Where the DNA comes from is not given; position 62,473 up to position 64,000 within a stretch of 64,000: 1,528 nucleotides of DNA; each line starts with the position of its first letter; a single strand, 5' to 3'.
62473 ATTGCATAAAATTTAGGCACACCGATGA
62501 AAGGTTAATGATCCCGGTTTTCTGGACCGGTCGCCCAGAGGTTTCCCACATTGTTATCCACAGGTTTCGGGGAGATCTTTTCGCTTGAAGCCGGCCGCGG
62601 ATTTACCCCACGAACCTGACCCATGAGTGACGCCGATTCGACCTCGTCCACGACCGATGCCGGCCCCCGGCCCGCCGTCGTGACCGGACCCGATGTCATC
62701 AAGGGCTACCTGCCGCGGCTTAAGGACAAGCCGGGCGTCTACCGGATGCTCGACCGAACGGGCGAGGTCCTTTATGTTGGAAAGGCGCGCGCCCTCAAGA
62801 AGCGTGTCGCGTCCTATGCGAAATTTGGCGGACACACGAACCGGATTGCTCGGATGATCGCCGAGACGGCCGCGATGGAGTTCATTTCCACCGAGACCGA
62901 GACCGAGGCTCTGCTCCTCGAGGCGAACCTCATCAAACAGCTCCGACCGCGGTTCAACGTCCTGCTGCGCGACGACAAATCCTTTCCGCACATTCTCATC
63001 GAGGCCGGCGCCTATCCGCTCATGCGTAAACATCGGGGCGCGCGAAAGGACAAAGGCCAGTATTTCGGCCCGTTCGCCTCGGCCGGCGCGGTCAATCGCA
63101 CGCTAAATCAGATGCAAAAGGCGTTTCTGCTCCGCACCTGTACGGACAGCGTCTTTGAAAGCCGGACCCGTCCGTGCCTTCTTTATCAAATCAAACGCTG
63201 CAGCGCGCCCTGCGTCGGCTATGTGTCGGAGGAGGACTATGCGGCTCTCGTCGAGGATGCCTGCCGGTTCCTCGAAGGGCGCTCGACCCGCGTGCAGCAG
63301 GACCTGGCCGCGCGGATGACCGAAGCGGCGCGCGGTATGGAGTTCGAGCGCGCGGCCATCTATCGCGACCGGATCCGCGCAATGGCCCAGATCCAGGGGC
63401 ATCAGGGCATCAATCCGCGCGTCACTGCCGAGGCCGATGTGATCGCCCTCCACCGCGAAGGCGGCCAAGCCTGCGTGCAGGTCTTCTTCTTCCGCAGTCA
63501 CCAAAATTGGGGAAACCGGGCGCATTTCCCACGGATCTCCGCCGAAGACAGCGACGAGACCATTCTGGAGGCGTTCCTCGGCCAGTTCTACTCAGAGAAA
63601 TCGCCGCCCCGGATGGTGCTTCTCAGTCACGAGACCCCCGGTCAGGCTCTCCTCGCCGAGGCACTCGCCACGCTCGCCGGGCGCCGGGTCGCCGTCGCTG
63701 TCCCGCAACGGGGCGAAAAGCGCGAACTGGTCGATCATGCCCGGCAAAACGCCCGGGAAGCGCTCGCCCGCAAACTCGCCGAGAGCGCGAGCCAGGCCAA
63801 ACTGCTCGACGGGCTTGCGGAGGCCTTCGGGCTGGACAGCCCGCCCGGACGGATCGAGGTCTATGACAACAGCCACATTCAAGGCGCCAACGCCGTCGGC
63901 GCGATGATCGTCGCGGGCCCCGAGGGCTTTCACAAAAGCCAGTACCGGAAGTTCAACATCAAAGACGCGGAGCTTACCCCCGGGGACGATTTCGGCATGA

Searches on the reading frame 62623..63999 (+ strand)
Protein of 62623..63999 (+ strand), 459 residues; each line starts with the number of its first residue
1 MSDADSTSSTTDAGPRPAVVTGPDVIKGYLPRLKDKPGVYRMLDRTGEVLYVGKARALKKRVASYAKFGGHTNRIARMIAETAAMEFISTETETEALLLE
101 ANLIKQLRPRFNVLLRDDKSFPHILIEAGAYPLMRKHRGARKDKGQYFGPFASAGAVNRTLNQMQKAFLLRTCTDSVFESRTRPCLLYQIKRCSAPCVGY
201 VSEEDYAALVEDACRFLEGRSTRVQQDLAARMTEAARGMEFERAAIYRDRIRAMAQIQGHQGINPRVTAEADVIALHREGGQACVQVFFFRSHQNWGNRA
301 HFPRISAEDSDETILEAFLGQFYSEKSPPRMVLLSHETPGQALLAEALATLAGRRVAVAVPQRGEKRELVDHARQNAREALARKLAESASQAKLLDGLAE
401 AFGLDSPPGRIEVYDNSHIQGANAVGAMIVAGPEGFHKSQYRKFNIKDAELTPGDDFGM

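Call 11: search_protein_families(library=pfam, proteins=[window:62623-63999:+])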
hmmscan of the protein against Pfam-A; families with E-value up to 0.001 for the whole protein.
window:62623-63999:+ (459 aa): 4 families
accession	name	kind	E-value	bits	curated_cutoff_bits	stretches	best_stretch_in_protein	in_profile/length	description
PF22920.2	UvrC_RNaseH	-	8.7e-41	138.9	24.3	1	270-384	1-116/116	UvrC Ribonuclease H-like domain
PF08459.17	UvrC_RNaseH_dom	-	4.8e-16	59.5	22.3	1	400-458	2-58/159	UvrC RNAse H endonuclease domain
PF01541.30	GIY-YIG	-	9.8e-09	35.8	22.6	1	37-110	2-76/78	GIY-YIG catalytic domain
PF02151.25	UVR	-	4.9e-07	29.7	21.5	1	224-254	3-33/36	UvrB/uvrC motif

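Call 14: find_related_loci(query=window:62623-63999:+, collection=genome_contigs, flank=8000)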
Query window:62623-63999:+ (459 aa) in genome_contigs; peptide patterns used: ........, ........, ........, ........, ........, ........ (x = any residue, [..] = any of these).
600 stretches matched a pattern (row limit reached: there are more); 578 encode a relative of the query (tblastn E <= 1e-3); the best 80 are kept; 80 distinct loci.
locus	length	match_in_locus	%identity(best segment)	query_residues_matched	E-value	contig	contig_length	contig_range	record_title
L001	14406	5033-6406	79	1-459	0e+0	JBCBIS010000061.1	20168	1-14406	MAG: Pseudomonadota bacterium isolate J06625_3 NODE_61_length_20168_cov_7.601862, whole genome shotgun sequence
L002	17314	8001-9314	80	22-459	0e+0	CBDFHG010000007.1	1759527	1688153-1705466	MAG: Thermohalobaculum sp. isolate 6f21eef3-4e04-431d-82cf-8d107b5bd39d genome assembly, contig: contig_7, whole genome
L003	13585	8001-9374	79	1-459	0e+0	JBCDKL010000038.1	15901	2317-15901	MAG: Pseudomonadota bacterium isolate P01_H01_bin.59 k141_1897902_length_15901_cov_54.2110, whole genome shotgun sequenc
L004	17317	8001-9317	79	21-459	0e+0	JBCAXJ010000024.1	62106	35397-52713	MAG: Pseudomonadota bacterium isolate J06555_16 NODE_24_length_62106_cov_7.668026, whole genome shotgun sequence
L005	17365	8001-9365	81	5-459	0e+0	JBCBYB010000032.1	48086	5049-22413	MAG: Pseudomonadota bacterium isolate J06656_1 NODE_32_length_48086_cov_9.165781, whole genome shotgun sequence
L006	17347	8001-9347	77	8-459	0e+0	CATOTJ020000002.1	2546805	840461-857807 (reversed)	MAG: uncultured Limibaculum sp. isolate b63fced4-1a4c-4b42-b693-e39f1c94bd2f genome assembly, contig: contig_2, whole ge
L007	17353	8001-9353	77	7-459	0e+0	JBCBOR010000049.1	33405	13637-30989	MAG: Pseudomonadota bacterium isolate J06633_11 NODE_49_length_33405_cov_10.438070, whole genome shotgun sequence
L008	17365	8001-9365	77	5-459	0e+0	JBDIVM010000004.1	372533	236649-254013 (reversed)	MAG: Limibaculum sp. isolate Bin_6 NODE_12_length_372533_cov_45.503630, whole genome shotgun sequence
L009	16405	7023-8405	79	1-459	0e+0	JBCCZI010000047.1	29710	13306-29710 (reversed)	MAG: Pseudomonadota bacterium isolate P01_F01_bin.31 k141_1272601_length_29710_cov_25.5640, whole genome shotgun sequenc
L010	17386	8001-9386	77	1-459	0e+0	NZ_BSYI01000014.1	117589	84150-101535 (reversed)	Paralimibaculum aggregatum strain NKW23 isolate Brittle star Contigs014, whole genome shotgun sequence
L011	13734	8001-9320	80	20-459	0e+0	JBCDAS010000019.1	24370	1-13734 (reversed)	MAG: Pseudomonadota bacterium isolate P01_F01_bin.64 k141_235568_length_24370_cov_391.5347, whole genome shotgun sequenc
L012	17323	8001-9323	79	19-459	0e+0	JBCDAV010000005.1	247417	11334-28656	MAG: Pseudomonadota bacterium isolate P01_F01_bin.68 k141_2353809_length_247417_cov_25.3714, whole genome shotgun sequen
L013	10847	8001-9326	72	18-459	0e+0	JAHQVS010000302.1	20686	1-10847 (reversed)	MAG: Rhodobacteraceae bacterium isolate MAG.057 Posi_057-P70168, whole genome shotgun sequence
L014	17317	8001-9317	73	21-459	0e+0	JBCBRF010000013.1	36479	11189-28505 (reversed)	MAG: Pseudomonadota bacterium isolate J06636_19 NODE_13_length_36479_cov_15.113675, whole genome shotgun sequence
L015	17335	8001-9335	70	12-459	0e+0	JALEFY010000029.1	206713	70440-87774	MAG: Neomegalonema sp. isolate CC_bin21 k97_176187, whole genome shotgun sequence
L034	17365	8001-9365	66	2-459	0e+0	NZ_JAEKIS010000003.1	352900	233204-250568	Salipiger abyssi strain SY10-16 SY10-16_ctg003, whole genome shotgun sequence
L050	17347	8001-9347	65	11-459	0e+0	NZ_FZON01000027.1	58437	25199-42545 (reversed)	Antarctobacter heliothermus strain DSM 11445, whole genome shotgun sequence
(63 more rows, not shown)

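Call 29: find_encoding_contigs(protein=L034:6906-7694:+, flank=3000, max_places=6)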
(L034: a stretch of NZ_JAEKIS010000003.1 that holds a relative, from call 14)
Protein L034:6906-7694:+ (263 aa): 1 contig read that carries it; 1 place shown.
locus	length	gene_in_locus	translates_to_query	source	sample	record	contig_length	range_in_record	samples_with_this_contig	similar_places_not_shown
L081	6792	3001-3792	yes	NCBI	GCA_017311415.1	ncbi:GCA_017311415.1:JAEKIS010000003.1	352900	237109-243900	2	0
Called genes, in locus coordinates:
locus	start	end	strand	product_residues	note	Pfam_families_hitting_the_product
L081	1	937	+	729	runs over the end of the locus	PF17764:PriA_3primeBD, PF00270:DEAD, PF04851:ResIII, PF00271:Helicase_C (faint), PF18319:Zn_ribbon_PriA, PF18074:PriA_C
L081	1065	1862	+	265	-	PF25145:NfeD1b_N, PF01343:Peptidase_S49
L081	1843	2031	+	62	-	-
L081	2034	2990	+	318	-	PF01699:Na_Ca_ex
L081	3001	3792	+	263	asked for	PF00106:adh_short, PF08659:KR, PF13561:adh_short_C2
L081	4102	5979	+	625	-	PF01541:GIY-YIG, PF27096:UvrC_M, PF02151:UVR, PF22920:UvrC_RNaseH, PF08459:UvrC_RNaseH_dom, PF12826:HHH_2 (weak), PF14520:HHH_5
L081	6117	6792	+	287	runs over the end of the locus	PF01063:Aminotran_4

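Call 40: list_cluster_members(proteins=[L081:4102-5976:+, L034:6906-7694:+, L050:8025-9863:+, L050:6895-7683:+])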
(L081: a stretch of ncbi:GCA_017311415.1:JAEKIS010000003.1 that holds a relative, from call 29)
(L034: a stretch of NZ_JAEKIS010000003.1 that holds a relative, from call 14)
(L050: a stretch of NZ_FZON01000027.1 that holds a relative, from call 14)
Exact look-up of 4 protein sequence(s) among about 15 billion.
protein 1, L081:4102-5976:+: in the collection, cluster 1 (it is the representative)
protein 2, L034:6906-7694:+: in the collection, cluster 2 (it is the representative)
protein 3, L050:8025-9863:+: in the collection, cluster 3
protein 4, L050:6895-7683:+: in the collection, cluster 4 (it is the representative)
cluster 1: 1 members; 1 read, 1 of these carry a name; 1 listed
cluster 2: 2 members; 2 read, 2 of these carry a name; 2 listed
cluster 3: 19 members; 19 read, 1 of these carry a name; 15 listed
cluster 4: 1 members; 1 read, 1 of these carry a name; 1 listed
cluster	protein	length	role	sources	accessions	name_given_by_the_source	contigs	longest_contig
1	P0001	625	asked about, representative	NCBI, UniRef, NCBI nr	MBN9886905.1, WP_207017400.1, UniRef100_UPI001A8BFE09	excinuclease ABC subunit UvrC [Salipiger abyssi] | excinuclease ABC subunit UvrC n=1 Tax=Salipiger abyssi TaxID=1250539 RepID=UPI001A8BFE09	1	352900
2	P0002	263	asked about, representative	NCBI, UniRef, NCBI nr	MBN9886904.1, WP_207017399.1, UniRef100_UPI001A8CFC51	SDR family oxidoreductase [Salipiger abyssi] | SDR family oxidoreductase n=1 Tax=Salipiger abyssi TaxID=1250539 RepID=UPI001A8CFC51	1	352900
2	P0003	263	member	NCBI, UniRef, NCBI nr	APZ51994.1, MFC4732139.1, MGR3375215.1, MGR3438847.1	SDR family oxidoreductase [Salipiger abyssi] | NAD(P)-dependent dehydrogenase, short-chain alcohol dehydrogenase family n=1 ...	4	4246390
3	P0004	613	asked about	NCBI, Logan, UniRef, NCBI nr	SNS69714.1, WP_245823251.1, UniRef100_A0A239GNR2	excinuclease ABC subunit UvrC [Antarctobacter heliothermus] | UvrABC system protein C n=1 Tax=Antarctobacter heliothermus TaxID=74033 ...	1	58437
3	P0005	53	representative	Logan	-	-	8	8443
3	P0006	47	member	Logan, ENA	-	-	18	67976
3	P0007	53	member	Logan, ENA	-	-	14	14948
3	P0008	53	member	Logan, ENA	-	-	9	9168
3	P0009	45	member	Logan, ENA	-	-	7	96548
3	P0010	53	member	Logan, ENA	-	-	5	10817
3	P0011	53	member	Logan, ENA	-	-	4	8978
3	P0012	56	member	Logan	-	-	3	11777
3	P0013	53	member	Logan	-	-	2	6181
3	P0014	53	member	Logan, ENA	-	-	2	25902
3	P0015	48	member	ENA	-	-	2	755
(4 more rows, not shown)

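Call 41: find_encoding_contigs(protein=P0003, flank=10000, max_places=4)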
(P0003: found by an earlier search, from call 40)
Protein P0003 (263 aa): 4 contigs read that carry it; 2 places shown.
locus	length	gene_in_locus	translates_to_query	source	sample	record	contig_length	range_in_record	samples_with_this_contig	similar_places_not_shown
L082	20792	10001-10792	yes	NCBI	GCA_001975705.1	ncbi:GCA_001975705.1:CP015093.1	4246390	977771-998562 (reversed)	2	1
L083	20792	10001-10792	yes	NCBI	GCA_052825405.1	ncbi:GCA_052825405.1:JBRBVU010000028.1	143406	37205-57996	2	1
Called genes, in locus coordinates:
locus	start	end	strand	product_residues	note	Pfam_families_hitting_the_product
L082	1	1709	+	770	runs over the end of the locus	PF12708:Pect-lyase_RHGA_epim (weak)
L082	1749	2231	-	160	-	PF13883:CREG_beta-barrel, PF01243:PNPOx_N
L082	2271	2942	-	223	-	-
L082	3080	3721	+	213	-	PF01656:CbiA, PF02374:ArsA_ATPase (weak), PF06564:CBP_BcsQ (faint), PF07015:VirC1 (weak), PF09140:MipZ (weak), PF10609:ParA, PF13614:AAA_31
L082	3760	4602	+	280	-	PF19709:DUF6206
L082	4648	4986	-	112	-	-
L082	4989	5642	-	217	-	PF00923:TAL_FSA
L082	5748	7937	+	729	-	PF17764:PriA_3primeBD, PF00270:DEAD, PF04851:ResIII, PF00271:Helicase_C (faint), PF18319:Zn_ribbon_PriA, PF18074:PriA_C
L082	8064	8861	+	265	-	PF25145:NfeD1b_N, PF01343:Peptidase_S49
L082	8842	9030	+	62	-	-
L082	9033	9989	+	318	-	PF01699:Na_Ca_ex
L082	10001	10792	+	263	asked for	PF00106:adh_short, PF08659:KR, PF13561:adh_short_C2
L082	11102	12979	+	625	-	PF01541:GIY-YIG, PF27096:UvrC_M, PF02151:UVR, PF22920:UvrC_RNaseH, PF08459:UvrC_RNaseH_dom, PF12826:HHH_2 (weak), PF14520:HHH_5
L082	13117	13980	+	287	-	PF01063:Aminotran_4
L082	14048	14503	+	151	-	PF00582:Usp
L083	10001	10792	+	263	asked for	PF00106:adh_short, PF08659:KR, PF13561:adh_short_C2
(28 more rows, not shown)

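Call 42: find_homologous_proteins(query=P0001, max_evalue=1e-100)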
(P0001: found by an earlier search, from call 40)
Query P0001 (625 aa): 8000 proteins with E <= 1e-100 among 8000 candidates; the best 120 are listed.
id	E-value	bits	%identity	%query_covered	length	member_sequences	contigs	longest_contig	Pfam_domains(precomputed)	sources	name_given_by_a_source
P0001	0.0e+0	1397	100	100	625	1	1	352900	PF12826.14,PF27096.1,PF14520.13,PF02151.26,PF01541.31,PF22920.3,PF08459.18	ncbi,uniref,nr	ncbi:excinuclease ABC subunit UvrC [Salipiger abyssi]|uniref:excinuclease ABC subunit UvrC n=1 Tax=S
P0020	0.0e+0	1396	100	100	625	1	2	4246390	PF12826.14,PF27096.1,PF14520.13,PF02151.26,PF01541.31,PF22920.3,PF08459.18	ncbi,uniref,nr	ncbi:excinuclease ABC subunit UvrC [Salipiger abyssi]|uniref:excinuclease ABC subunit UvrC n=1 Tax=S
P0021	0.0e+0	1392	100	100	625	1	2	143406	PF12826.14,PF27096.1,PF14520.13,PF02151.26,PF01541.31,PF22920.3,PF08459.18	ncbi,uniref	ncbi:excinuclease ABC subunit UvrC [Salipiger abyssi]|uniref:excinuclease ABC subunit UvrC n=1 Tax=S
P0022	0.0e+0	1369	100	98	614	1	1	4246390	PF12826.14,PF27096.1,PF14520.13,PF02151.26,PF01541.31,PF22920.3,PF08459.18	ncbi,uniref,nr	ncbi:Excinuclease ABC subunit C [Salipiger abyssi]|uniref:UvrABC system protein C n=1 Tax=Salipiger 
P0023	0.0e+0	1324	95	100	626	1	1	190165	PF12826.14,PF27096.1,PF14520.13,PF02151.26,PF01541.31,PF22920.3,PF08459.18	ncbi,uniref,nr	ncbi:excinuclease ABC subunit UvrC [Salipiger sp. P9]|uniref:excinuclease ABC subunit UvrC n=1 Tax=S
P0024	0.0e+0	1290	92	100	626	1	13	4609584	PF12826.14,PF27096.1,PF14520.13,PF02151.26,PF01541.31,PF22920.3,PF08459.18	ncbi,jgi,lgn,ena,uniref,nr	ncbi:MAG: excinuclease ABC subunit UvrC [Rhodobacteraceae bacterium]|jgi:excinuclease ABC subunit C|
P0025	0.0e+0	1268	90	100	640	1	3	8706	PF12826.14,PF27096.1,PF14520.13,PF02151.26,PF01541.31,PF22920.3,PF08459.18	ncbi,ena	-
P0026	0.0e+0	1267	90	100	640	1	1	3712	PF12826.14,PF27096.1,PF14520.13,PF02151.26,PF01541.31,PF22920.3,PF08459.18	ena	-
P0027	0.0e+0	1267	91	100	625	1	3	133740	PF12826.14,PF27096.1,PF14520.13,PF02151.26,PF01541.31,PF22920.3,PF08459.18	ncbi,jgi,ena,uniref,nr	ncbi:excinuclease ABC subunit UvrC [uncultured Salipiger sp.]|uniref:excinuclease ABC subunit UvrC n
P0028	0.0e+0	1267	91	100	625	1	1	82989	PF12826.14,PF27096.1,PF14520.13,PF02151.26,PF01541.31,PF22920.3,PF08459.18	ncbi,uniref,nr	ncbi:excinuclease ABC subunit UvrC [Salipiger thiooxidans]|uniref:excinuclease ABC subunit UvrC n=1 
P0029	0.0e+0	1266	90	100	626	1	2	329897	PF12826.14,PF27096.1,PF14520.13,PF02151.26,PF01541.31,PF22920.3,PF08459.18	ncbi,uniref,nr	ncbi:excinuclease ABC subunit UvrC [Salipiger bermudensis]|uniref:excinuclease ABC subunit UvrC n=1 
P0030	0.0e+0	1266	90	100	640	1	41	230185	PF12826.14,PF27096.1,PF14520.13,PF02151.26,PF01541.31,PF22920.3,PF08459.18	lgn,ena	-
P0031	0.0e+0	1266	90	100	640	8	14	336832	PF12826.14,PF27096.1,PF14520.13,PF02151.26,PF01541.31,PF22920.3,PF08459.18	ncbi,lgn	-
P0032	0.0e+0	1266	90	100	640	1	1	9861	PF12826.14,PF27096.1,PF14520.13,PF02151.26,PF01541.31,PF22920.3,PF08459.18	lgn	-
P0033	0.0e+0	1266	90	100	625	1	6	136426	PF12826.14,PF27096.1,PF14520.13,PF02151.26,PF01541.31,PF22920.3,PF08459.18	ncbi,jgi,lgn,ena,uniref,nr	ncbi:MAG: excinuclease ABC subunit UvrC [Salipiger thiooxidans]|jgi:excinuclease ABC subunit C|unire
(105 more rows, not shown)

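Call 43: find_encoding_contigs(protein=P0024, flank=10000, max_places=6)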
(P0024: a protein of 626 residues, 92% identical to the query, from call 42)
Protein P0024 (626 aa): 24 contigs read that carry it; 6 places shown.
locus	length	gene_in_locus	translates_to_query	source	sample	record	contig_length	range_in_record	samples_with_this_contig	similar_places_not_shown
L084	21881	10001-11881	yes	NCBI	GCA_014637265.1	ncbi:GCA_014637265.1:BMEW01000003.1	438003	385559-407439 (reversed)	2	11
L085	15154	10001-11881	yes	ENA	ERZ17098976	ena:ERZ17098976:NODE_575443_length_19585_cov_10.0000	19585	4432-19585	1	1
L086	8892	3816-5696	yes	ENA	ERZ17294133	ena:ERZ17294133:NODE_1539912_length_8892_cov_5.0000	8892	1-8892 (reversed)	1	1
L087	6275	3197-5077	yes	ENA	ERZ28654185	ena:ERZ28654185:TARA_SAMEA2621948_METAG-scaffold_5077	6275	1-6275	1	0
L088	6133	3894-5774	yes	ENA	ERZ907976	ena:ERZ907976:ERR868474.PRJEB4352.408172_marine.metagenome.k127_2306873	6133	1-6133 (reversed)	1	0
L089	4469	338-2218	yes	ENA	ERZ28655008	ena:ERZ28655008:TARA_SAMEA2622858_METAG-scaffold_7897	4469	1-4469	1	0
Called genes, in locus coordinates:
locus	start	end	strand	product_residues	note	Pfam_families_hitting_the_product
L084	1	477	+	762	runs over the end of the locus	PF12708:Pect-lyase_RHGA_epim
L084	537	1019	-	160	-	PF01243:PNPOx_N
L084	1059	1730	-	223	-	-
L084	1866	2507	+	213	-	PF01656:CbiA, PF02374:ArsA_ATPase, PF06564:CBP_BcsQ (weak), PF07015:VirC1, PF09140:MipZ, PF10609:ParA, PF13614:AAA_31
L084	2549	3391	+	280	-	PF19709:DUF6206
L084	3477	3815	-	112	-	-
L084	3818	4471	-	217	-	PF00923:TAL_FSA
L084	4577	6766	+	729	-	PF17764:PriA_3primeBD, PF00270:DEAD, PF04851:ResIII, PF00271:Helicase_C (faint), PF18319:Zn_ribbon_PriA, PF18074:PriA_C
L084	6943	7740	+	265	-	PF25145:NfeD1b_N, PF01343:Peptidase_S49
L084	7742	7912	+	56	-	-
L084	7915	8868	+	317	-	PF01699:Na_Ca_ex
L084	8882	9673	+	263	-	PF00106:adh_short, PF08659:KR, PF13561:adh_short_C2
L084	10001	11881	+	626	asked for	PF01541:GIY-YIG, PF27096:UvrC_M, PF02151:UVR (weak), PF22920:UvrC_RNaseH, PF08459:UvrC_RNaseH_dom, PF12826:HHH_2 (weak), PF14520:HHH_5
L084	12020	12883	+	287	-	PF01063:Aminotran_4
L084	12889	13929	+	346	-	-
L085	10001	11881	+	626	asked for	PF01541:GIY-YIG, PF27096:UvrC_M, PF02151:UVR (weak), PF22920:UvrC_RNaseH, PF08459:UvrC_RNaseH_dom, PF12826:HHH_2 (weak), PF14520:HHH_5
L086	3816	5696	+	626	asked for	PF01541:GIY-YIG, PF27096:UvrC_M, PF02151:UVR (weak), PF22920:UvrC_RNaseH, PF08459:UvrC_RNaseH_dom, PF12826:HHH_2 (weak), PF14520:HHH_5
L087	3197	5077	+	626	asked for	PF01541:GIY-YIG, PF27096:UvrC_M, PF02151:UVR (weak), PF22920:UvrC_RNaseH, PF08459:UvrC_RNaseH_dom, PF12826:HHH_2 (weak), PF14520:HHH_5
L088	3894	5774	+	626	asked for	PF01541:GIY-YIG, PF27096:UvrC_M, PF02151:UVR (weak), PF22920:UvrC_RNaseH, PF08459:UvrC_RNaseH_dom, PF12826:HHH_2 (weak), PF14520:HHH_5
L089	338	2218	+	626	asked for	PF01541:GIY-YIG, PF27096:UvrC_M, PF02151:UVR (weak), PF22920:UvrC_RNaseH, PF08459:UvrC_RNaseH_dom, PF12826:HHH_2 (weak), PF14520:HHH_5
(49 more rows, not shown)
